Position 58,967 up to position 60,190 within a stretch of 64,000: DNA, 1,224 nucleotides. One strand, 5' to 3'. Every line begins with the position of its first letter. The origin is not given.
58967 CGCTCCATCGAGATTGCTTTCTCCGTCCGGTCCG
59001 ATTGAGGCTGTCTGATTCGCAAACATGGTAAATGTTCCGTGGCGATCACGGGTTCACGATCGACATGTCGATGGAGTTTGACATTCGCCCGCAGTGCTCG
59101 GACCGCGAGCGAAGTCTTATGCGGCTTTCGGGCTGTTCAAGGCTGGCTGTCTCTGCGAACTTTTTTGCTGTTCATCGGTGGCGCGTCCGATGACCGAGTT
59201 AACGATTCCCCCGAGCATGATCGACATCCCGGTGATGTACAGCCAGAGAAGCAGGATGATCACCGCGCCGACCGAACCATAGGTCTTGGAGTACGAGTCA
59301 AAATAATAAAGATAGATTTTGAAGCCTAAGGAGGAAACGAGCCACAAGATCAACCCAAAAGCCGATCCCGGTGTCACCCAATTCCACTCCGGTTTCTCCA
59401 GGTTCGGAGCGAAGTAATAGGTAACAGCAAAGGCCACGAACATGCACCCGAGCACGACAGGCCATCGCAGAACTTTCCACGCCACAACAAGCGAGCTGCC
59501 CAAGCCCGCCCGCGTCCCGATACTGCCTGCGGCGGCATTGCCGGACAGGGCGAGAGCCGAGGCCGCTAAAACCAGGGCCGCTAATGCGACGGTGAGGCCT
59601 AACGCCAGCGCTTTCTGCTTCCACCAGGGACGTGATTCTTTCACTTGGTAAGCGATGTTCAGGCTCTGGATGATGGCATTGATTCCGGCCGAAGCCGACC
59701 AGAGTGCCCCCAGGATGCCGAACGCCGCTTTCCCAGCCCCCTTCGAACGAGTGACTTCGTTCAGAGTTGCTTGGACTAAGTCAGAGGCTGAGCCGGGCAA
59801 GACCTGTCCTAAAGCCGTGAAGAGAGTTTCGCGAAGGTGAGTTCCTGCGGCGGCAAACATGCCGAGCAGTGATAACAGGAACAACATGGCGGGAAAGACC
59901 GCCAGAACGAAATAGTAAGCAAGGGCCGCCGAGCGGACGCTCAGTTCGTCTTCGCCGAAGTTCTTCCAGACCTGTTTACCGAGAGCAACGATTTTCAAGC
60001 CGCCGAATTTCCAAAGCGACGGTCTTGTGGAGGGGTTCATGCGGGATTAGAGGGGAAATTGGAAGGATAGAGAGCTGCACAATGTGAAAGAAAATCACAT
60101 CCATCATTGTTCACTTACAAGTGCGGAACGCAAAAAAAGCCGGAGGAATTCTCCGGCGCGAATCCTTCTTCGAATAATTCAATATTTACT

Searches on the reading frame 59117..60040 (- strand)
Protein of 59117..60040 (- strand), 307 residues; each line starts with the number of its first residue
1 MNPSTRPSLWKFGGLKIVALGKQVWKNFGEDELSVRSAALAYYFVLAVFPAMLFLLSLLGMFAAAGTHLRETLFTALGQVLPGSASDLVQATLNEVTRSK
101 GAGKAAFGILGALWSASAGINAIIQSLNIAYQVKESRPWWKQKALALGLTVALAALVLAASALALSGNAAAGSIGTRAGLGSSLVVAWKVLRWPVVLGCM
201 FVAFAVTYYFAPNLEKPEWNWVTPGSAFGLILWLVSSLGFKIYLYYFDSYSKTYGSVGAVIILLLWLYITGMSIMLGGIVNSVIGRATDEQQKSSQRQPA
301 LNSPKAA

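Call 10: search_protein_families(library=pfam, proteins=[window:59117-60040:-], max_evalue=0.001)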
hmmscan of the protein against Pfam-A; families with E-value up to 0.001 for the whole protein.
window:59117-60040:- (307 aa): 1 family
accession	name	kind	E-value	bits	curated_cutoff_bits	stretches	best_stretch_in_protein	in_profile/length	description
PF03631.20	Virul_fac_BrkB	-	2.3e-67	227.8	33.7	1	30-285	2-256/259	Virulence factor BrkB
